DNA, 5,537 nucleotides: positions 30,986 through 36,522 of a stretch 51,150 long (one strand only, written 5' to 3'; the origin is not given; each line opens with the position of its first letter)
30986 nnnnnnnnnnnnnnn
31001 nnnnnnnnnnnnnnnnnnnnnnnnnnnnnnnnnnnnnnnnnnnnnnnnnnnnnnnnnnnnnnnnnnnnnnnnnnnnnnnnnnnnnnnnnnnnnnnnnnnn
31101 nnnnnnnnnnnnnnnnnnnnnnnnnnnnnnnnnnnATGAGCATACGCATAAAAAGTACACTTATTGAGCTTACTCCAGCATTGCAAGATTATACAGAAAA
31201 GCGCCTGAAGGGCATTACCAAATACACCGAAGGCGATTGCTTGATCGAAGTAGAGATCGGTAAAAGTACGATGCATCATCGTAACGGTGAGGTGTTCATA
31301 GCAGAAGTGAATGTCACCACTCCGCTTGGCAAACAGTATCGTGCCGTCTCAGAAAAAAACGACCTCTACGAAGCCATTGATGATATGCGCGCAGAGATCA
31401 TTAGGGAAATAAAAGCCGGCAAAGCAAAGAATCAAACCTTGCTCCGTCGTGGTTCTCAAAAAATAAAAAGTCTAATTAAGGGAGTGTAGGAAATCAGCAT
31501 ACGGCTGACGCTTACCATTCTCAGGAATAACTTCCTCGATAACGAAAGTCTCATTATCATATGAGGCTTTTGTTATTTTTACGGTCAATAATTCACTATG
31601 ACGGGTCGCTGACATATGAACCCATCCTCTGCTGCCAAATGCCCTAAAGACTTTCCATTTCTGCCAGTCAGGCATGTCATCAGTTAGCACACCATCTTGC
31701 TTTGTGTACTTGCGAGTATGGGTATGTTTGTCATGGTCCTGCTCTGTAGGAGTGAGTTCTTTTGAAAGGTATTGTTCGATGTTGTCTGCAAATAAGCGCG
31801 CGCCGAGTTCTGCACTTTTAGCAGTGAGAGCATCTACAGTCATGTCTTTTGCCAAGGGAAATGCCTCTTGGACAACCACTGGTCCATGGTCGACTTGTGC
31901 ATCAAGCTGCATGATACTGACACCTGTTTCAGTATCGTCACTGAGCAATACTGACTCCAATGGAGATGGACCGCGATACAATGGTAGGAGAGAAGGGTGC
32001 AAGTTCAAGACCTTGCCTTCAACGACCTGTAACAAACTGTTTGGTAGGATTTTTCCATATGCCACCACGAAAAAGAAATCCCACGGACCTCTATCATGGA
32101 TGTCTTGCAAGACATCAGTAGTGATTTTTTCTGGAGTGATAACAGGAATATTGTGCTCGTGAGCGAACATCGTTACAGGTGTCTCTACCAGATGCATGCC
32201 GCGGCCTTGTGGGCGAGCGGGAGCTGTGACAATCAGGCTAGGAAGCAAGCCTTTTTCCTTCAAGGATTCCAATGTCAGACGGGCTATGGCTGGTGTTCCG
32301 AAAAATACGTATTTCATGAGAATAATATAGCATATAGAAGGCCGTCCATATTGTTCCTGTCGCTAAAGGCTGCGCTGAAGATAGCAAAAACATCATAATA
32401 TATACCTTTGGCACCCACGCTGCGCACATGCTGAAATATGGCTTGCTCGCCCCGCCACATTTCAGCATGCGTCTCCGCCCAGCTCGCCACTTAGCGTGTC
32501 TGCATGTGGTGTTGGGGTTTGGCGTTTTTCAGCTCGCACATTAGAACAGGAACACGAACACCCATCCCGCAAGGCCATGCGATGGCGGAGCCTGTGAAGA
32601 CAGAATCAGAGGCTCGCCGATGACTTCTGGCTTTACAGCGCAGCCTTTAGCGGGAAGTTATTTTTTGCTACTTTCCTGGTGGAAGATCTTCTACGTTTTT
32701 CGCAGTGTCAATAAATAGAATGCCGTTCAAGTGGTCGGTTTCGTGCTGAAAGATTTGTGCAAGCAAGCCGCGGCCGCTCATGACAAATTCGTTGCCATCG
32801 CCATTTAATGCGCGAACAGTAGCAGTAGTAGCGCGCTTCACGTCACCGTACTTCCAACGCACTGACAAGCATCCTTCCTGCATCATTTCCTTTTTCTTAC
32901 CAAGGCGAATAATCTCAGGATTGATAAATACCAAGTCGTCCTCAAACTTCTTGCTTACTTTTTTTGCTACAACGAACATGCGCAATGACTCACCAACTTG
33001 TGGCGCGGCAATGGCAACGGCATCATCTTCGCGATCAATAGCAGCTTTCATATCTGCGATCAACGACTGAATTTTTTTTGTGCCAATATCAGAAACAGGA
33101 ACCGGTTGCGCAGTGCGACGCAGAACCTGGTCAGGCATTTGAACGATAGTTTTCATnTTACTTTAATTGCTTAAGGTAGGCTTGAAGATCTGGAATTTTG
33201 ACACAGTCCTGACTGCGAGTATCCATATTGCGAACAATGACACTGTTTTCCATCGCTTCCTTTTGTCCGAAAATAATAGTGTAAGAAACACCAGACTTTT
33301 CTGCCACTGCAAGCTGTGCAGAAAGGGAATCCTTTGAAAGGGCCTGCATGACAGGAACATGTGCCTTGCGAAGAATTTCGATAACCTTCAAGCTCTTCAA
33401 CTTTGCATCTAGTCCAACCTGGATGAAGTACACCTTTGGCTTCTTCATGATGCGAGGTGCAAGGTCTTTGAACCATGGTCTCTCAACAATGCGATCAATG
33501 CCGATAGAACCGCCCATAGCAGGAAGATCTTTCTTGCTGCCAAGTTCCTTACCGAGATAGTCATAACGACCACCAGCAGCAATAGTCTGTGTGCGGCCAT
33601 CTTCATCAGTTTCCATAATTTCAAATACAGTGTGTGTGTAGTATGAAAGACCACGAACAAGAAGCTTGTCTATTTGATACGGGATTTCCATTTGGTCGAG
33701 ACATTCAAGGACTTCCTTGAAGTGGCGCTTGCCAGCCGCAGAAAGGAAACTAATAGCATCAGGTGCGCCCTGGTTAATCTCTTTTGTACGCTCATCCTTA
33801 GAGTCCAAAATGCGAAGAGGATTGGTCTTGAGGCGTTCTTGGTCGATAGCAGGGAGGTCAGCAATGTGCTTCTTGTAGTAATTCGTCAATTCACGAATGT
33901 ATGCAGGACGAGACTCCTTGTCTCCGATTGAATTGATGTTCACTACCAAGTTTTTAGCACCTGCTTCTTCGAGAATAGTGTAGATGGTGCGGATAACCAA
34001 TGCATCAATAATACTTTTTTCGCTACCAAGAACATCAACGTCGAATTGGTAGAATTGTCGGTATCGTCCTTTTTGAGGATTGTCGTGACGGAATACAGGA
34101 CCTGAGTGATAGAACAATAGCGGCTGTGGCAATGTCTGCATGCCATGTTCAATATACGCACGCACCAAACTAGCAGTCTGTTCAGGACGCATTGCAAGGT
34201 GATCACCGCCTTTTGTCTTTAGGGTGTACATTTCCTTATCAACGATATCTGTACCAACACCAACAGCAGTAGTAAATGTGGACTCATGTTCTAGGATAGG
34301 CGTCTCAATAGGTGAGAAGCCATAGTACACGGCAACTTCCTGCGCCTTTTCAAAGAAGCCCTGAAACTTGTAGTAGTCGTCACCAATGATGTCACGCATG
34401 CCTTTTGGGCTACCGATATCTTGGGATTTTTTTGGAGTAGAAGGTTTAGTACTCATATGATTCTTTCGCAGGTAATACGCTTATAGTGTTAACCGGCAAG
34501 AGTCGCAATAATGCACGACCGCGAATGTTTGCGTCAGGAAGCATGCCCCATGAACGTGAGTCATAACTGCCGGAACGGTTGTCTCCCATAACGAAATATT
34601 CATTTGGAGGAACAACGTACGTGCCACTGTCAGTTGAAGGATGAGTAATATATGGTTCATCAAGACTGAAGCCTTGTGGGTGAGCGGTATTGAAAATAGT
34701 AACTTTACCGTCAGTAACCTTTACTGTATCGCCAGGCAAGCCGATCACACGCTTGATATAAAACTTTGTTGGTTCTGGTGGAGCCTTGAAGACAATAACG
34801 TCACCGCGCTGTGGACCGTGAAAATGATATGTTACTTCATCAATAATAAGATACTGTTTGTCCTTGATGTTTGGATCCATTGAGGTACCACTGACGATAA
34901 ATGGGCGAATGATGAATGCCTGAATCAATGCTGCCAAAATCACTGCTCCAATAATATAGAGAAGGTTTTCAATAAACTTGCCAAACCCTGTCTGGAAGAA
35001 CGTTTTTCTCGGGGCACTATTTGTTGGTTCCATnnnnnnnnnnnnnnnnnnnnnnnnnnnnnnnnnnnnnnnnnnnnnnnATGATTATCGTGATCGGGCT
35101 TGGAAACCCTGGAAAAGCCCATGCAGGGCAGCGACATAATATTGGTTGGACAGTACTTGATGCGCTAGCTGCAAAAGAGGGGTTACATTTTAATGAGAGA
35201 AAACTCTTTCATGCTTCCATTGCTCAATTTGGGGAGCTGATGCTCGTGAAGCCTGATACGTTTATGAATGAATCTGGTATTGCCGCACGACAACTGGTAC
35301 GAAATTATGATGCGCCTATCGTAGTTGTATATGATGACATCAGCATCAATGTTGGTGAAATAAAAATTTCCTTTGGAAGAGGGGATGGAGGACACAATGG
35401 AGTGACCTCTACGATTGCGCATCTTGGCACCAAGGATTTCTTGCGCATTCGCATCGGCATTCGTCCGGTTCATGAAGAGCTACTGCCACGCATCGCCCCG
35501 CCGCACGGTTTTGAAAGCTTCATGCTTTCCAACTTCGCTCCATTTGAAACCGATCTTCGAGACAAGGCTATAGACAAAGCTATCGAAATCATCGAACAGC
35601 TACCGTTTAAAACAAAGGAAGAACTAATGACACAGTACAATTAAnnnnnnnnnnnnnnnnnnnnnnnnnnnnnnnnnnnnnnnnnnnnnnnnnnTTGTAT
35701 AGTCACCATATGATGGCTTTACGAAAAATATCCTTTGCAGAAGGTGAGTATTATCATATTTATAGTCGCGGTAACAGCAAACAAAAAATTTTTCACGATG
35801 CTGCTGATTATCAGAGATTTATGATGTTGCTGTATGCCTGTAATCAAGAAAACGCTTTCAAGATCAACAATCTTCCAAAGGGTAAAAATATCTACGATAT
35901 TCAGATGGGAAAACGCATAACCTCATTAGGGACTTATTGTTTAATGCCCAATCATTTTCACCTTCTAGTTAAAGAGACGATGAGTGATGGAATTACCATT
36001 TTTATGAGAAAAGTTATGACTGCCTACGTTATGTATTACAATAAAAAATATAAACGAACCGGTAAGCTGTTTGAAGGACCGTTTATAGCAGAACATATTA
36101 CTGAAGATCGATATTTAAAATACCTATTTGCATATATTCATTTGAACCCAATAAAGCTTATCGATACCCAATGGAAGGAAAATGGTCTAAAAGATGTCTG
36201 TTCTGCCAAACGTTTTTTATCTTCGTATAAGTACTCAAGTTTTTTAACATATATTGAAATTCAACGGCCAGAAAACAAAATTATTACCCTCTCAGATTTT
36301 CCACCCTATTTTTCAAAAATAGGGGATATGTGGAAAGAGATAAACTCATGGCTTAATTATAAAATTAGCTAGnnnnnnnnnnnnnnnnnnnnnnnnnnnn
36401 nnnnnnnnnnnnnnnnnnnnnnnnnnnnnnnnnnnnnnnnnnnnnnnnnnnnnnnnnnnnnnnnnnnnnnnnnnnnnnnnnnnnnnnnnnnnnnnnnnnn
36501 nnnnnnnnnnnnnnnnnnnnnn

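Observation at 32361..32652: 292-bp strand-biased structured element inserted between def and fmt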

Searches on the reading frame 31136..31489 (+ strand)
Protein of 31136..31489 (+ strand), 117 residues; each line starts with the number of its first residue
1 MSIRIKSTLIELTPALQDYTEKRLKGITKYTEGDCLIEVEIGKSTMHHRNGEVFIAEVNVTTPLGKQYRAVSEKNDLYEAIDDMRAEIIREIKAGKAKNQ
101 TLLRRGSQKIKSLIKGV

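Call 3: search_protein_families(library=pfam, proteins=[window:31136-31489:+])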
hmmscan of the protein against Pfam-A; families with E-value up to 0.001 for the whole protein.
window:31136-31489:+ (117 aa): 1 family
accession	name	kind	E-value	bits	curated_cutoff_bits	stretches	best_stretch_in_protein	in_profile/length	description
PF02482.25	Ribosomal_S30AE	-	1.4e-12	48.6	23.7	1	3-98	1-86/88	Sigma 54 modulation protein / S30EA ribosomal protein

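Call 40: find_encoding_contigs(protein=window:31136-31489:+, flank=6000, max_places=10)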
Protein window:31136-31489:+ (117 aa): no gene with exactly this product is on record in the collection.

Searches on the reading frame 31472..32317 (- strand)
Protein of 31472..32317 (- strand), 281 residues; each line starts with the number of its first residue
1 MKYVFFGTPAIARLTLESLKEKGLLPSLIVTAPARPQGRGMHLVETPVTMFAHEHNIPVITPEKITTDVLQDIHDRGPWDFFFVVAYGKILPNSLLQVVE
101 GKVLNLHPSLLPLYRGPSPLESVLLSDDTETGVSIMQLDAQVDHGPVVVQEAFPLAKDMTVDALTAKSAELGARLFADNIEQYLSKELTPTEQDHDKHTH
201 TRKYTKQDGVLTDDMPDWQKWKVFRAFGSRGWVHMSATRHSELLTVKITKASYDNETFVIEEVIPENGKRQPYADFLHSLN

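Call 3: search_protein_families(library=pfam, proteins=[window:31472-32317:-])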
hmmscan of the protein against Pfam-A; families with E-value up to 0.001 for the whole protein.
window:31472-32317:- (281 aa): 1 family
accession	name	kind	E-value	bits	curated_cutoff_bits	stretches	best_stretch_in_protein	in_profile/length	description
PF00551.24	Formyl_trans_N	-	3.5e-30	105.6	26.1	1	1-177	1-178/181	Formyl transferase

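Call 12: find_encoding_contigs(protein=window:31472-32317:-, flank=5000, max_places=10)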
Protein window:31472-32317:- (281 aa): no gene with exactly this product is on record in the collection.

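Call 25: find_related_loci(query=window:31472-32317:-, collection=metagenome_contigs, flank=4000)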
Query window:31472-32317:- (281 aa) in metagenome_contigs; peptide patterns used: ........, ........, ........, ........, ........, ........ (x = any residue, [..] = any of these).
600 stretches matched a pattern (row limit reached: there are more); 557 encode a relative of the query (tblastn E <= 1e-3); the best 80 are kept; 80 distinct loci.
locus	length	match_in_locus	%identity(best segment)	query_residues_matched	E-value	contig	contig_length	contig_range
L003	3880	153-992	71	1-280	3e-137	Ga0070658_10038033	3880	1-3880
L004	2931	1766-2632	36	1-280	3e-58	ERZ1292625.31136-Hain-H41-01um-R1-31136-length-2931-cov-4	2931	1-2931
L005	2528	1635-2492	37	1-277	3e-48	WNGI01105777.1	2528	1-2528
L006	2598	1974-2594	40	1-209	2e-44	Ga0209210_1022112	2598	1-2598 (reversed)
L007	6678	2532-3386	35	2-278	1e-44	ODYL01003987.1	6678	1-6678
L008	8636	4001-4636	35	1-213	2e-44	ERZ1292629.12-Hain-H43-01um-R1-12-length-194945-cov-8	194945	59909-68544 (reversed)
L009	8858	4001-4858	35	2-279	6e-44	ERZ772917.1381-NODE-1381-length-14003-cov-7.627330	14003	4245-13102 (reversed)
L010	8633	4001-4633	40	1-209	4e-44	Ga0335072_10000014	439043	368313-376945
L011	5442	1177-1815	37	1-213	1e-43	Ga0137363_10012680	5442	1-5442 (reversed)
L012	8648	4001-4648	39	1-214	1e-43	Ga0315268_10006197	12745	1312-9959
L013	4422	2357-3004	37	1-214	2e-43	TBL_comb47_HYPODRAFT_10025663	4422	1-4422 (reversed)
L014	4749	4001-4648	40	1-216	2e-43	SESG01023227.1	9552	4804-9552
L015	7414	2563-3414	34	2-278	3e-43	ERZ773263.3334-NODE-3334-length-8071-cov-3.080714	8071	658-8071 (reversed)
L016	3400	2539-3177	41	1-211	2e-43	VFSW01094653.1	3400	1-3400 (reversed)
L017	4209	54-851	36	4-269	5e-43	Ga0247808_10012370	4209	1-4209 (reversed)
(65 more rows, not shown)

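Call 39: search_protein_families(library=ncbifam, proteins=[window:31472-32317:-], max_evalue=0.01)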
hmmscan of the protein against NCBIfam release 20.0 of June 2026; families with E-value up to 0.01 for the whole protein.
window:31472-32317:- (281 aa): 7 families
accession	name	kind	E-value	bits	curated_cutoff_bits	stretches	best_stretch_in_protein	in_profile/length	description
TIGR00460.1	fmt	equivalog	1.1e-49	169.3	201.5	1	2-212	2-213/315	methionyl-tRNA formyltransferase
NF005998.1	PRK08125.1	equivalog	1.1e-25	90.2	777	1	1-227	1-224/649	bifunctional UDP-4-amino-4-deoxy-L-arabinose formyltransferase/UDP-glucuronic acid oxidase ArnA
NF005414.0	PRK06988.1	equivalog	1.8e-21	76.4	316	1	2-226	4-225/311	formyltransferase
TIGR00639.1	PurN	equivalog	5e-16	58.8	150.1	1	80-186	81-187/192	phosphoribosylglycinamide formyltransferase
NF005755.0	PRK07579.1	equivalog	1.3e-07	31.7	238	1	79-191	66-175/245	dTDP-4-amino-4,6-dideoxyglucose formyltransferase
NF004684.0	PRK06027.1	subfamily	2e-07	31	223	1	77-186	164-273/286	formyltetrahydrofolate deformylase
TIGR00655.1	PurU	equivalog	5e-07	29.6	285.95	1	67-184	153-266/280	formyltetrahydrofolate deformylase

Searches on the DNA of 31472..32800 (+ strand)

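Call 6: search_rna_families(source=window, start=32200, end=32800, threshold=evalue, max_evalue=10, show_alignments=3)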
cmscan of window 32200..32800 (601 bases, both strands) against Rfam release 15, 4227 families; matches with E-value up to 10: 1.
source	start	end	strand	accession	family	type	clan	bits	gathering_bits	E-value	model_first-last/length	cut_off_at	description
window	32574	32655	+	RF02166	PVT1_3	Gene; lncRNA;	-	14.5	45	0.25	1-95/95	no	Pvt1 oncogene conserved region 3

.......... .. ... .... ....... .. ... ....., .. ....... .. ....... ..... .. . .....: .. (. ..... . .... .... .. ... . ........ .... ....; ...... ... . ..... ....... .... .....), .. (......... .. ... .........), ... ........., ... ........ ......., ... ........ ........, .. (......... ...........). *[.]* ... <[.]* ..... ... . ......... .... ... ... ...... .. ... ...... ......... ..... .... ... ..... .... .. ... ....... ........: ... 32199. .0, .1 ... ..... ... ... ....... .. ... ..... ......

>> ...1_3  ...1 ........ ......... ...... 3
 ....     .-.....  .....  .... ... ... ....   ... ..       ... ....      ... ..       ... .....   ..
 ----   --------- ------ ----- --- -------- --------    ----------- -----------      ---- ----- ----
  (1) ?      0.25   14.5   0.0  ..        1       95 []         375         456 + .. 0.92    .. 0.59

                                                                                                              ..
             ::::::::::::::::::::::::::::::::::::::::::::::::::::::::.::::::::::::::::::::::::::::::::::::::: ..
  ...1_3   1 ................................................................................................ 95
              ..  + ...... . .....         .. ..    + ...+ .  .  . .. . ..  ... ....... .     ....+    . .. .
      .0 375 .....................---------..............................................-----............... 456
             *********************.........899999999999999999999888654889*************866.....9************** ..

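Call 57: search_dna_similar(query=window:32318-32667:+, collection=plasmids, mode=distant, max_evalue=0.01)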
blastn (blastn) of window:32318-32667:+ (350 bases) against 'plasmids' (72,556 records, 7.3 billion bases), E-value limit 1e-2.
No match.

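Call 58: search_dna_similar(query=window:32318-32667:+, collection=phages, mode=distant, max_evalue=0.01)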
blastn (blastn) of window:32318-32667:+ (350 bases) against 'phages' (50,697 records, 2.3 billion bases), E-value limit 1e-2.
No match.

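Call 70: search_rna_families(source=L003, start=1, end=160, threshold=evalue, max_evalue=10, show_alignments=2)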
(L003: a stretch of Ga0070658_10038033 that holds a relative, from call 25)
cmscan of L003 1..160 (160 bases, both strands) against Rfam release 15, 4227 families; matches with E-value up to 10: 1.
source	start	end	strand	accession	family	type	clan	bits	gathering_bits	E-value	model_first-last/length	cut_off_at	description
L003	1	31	-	RF03644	mir-2064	Gene; miRNA;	-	11.7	100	8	1-31/70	3'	mir-2064 microRNA precursor family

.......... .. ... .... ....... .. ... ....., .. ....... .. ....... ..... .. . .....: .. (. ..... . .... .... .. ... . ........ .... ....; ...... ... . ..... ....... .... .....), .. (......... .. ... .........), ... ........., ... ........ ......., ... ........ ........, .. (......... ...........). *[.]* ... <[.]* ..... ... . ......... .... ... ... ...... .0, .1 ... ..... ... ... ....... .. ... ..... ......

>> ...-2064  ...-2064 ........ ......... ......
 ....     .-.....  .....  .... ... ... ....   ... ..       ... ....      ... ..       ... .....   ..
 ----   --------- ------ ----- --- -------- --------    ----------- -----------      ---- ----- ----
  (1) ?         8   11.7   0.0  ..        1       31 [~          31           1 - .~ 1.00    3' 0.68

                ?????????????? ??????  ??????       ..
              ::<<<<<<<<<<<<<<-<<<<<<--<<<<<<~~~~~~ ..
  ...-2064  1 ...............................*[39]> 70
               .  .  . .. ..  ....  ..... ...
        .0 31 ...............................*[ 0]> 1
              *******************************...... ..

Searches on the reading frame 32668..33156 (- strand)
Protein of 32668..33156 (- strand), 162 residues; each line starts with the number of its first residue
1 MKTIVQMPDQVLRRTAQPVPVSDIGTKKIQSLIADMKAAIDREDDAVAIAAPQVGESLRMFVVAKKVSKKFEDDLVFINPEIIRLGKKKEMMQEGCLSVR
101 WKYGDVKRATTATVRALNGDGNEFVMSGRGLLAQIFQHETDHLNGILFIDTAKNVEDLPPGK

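Call 3: search_protein_families(library=pfam, proteins=[window:32668-33156:-])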
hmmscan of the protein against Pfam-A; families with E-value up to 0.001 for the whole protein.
window:32668-33156:- (162 aa): 1 family
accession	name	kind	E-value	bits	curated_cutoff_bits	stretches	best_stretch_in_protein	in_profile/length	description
PF01327.26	Pep_deformylase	-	7e-46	156.1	22.8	1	1-155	1-153/156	Polypeptide deformylase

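Call 11: find_encoding_contigs(protein=window:32668-33156:-, flank=5000, max_places=10)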
Protein window:32668-33156:- (162 aa): no gene with exactly this product is on record in the collection.

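Call 39: search_protein_families(library=ncbifam, proteins=[window:32668-33156:-], max_evalue=0.01)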
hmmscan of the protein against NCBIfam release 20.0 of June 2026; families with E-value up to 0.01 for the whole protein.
window:32668-33156:- (162 aa): 7 families
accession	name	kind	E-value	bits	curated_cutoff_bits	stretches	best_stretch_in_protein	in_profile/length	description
NF001159.1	PRK00150.1-3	subfamily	3.9e-39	133.9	125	1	2-154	3-152/167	peptide deformylase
TIGR00079.1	pept_deformyl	equivalog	3e-37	127.7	103.95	1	2-153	2-148/161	peptide deformylase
NF009483.0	PRK12846.1-4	equivalog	3.9e-22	78.8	267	1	2-151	4-155/193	peptide deformylase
NF009484.0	PRK12846.1-5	equivalog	3.6e-20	72.3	190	1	2-150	4-145/165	peptide deformylase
NF011189.0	PRK14595.1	equivalog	2.9e-16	59.6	232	1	2-154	4-148/162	peptide deformylase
NF006670.0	PRK09218.1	equivalog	1.6e-13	50.8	162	1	10-147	10-135/136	peptide deformylase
NF003515.0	PRK05182.2-1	equivalog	0.0031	16.8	406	1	43-131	206-291/314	DNA-directed RNA polymerase subunit alpha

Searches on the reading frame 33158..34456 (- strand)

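Call 3: search_protein_families(library=pfam, proteins=[window:33158-34456:-])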
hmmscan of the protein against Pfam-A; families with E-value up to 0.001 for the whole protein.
window:33158-34456:- (432 aa): 3 families
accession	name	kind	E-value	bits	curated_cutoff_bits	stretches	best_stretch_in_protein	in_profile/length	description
PF13393.11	tRNA-synt_His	-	1.2e-32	113.8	25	1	19-323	1-308/308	Histidyl-tRNA synthetase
PF00587.30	tRNA-synt_2b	-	1.8e-13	51.4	29.3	1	77-307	1-147/179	tRNA synthetase class II core domain (G, H, P, S and T)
PF03129.25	HGTP_anticodon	-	9.9e-11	42.1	21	1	345-430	5-93/94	Anticodon binding domain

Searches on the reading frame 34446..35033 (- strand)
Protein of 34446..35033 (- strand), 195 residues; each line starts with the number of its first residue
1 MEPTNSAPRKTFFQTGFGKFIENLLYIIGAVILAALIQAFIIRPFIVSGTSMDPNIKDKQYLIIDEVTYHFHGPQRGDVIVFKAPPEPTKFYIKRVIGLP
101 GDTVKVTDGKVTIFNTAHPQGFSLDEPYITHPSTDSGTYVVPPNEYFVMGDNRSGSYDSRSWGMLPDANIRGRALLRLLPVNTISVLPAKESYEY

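Call 3: search_protein_families(library=pfam, proteins=[window:34446-35033:-])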
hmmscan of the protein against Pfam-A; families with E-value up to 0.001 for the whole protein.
window:34446-35033:- (195 aa): 2 families
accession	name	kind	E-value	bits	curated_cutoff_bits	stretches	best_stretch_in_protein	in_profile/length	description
PF10502.14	Peptidase_S26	-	1.8e-45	155.4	22.9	1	22-177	3-166/168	Signal peptidase, peptidase S26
PF00717.28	Peptidase_S24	-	0.00096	19.3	23.3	0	47-104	40-89/116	Peptidase S24-like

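Call 42: find_encoding_contigs(protein=window:34446-35033:-, flank=6000, max_places=10)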
Protein window:34446-35033:- (195 aa): no gene with exactly this product is on record in the collection.

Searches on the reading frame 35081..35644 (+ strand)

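Call 3: search_protein_families(library=pfam, proteins=[window:35081-35644:+])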
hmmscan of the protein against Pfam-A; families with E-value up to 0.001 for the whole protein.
window:35081-35644:+ (187 aa): 1 family
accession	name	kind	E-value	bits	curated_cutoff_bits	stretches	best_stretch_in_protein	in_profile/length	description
PF01195.25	Pept_tRNA_hydro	-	2.7e-46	158.1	27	1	3-187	1-183/183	Peptidyl-tRNA hydrolase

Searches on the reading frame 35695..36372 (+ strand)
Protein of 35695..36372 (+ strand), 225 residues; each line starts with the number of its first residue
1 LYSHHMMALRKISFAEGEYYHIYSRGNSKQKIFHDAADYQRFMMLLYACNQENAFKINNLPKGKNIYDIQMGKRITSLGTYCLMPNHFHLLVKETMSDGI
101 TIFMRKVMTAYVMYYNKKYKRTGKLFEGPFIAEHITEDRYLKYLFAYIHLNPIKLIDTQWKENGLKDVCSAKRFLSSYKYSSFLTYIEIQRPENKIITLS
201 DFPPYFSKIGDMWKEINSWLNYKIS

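Call 3: search_protein_families(library=pfam, proteins=[window:35695-36372:+])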
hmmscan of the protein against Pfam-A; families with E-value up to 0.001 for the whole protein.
window:35695-36372:+ (225 aa): 1 family
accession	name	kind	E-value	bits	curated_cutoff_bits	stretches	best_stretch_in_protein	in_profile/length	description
PF01797.21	Y1_Tnp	-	1.1e-06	29.2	23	1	75-149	40-119/121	Transposase IS200 like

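Call 39: search_protein_families(library=ncbifam, proteins=[window:35695-36372:+], max_evalue=0.01)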
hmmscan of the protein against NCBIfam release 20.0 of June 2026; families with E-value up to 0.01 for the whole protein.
window:35695-36372:+ (225 aa): 1 family
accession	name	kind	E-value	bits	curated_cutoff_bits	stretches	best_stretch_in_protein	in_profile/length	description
NF047646.1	REP_Tyr_transpos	equivalog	2.3e-09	37.3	80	1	77-154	48-133/146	REP-associated tyrosine transposase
